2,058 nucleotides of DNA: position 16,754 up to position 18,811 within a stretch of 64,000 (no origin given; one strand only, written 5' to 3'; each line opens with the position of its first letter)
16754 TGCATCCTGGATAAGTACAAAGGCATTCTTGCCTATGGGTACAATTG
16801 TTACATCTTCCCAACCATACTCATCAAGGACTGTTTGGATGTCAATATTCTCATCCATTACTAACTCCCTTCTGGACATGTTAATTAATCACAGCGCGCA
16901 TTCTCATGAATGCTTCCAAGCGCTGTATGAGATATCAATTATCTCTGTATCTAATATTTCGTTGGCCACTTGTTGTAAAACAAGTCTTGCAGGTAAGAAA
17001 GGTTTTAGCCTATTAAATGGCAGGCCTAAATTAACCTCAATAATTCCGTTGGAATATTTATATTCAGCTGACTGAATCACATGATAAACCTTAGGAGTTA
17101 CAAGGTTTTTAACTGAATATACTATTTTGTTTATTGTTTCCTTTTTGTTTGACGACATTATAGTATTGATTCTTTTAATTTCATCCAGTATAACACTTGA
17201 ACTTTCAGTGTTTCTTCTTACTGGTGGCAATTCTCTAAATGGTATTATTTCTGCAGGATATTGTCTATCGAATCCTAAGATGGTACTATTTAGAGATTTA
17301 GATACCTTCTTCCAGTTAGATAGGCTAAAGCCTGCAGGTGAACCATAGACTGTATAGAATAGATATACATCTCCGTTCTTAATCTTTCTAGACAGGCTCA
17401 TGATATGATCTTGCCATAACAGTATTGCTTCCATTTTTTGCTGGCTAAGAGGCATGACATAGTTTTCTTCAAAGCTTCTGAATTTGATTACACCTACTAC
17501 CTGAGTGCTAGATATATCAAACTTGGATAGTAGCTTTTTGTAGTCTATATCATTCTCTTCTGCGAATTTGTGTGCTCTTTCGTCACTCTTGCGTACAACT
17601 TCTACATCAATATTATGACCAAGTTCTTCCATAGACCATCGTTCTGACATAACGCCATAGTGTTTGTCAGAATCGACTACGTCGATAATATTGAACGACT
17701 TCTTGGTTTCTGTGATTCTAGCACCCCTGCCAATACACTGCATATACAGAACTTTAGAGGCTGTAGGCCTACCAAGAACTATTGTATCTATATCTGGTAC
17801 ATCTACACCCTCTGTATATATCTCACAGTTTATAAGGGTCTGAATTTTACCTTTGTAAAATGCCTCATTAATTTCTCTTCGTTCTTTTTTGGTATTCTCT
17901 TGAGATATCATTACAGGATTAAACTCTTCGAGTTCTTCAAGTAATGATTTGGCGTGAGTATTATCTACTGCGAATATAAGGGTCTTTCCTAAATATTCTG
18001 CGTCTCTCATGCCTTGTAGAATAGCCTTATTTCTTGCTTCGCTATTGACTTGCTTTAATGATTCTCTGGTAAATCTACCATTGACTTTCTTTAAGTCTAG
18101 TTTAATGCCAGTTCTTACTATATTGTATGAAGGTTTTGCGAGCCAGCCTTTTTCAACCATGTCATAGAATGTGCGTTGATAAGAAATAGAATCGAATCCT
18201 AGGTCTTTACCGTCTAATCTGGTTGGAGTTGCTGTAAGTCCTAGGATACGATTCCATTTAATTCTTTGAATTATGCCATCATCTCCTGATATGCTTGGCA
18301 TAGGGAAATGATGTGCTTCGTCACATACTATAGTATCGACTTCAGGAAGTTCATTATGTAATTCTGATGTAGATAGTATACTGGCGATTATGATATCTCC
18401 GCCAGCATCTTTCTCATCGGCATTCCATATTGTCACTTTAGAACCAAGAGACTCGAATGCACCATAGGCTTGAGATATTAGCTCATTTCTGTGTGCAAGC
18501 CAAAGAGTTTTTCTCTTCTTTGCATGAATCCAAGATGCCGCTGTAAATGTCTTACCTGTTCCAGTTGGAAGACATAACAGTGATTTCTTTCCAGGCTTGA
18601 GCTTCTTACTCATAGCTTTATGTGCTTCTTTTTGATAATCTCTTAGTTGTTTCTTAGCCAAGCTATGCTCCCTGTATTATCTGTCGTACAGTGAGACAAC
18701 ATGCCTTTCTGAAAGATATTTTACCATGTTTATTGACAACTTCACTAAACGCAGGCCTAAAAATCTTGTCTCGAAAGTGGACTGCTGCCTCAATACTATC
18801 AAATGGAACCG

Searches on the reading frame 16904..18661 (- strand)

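Call 58: search_protein_families(library=phrogs, proteins=[window:16904-18661:-], max_evalue=0.001)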
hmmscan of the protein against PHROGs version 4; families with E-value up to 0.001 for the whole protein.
window:16904-18661:- (585 aa): 7 families
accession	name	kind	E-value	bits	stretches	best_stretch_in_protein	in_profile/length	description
phrog_16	-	DNA, RNA and nucleotide metabolism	1.9e-74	252.5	1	3-352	270-623/986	DNA helicase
phrog_9690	-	DNA, RNA and nucleotide metabolism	5.2e-19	69.4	1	98-369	31-295/306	DNA helicase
phrog_16694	-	unknown function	8.8e-18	64.6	2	220-334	554-680/1010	-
phrog_62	-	DNA, RNA and nucleotide metabolism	1e-16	60.6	1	2-154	693-857/1881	DNA helicase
phrog_2488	-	DNA, RNA and nucleotide metabolism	3.4e-08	33.7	0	225-290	427-493/579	DNA helicase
phrog_27849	-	unknown function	0.0003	20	0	31-70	39-78/664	-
phrog_6819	-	DNA, RNA and nucleotide metabolism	0.00032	20.3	0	4-71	16-83/645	Holliday junction branch migration helicase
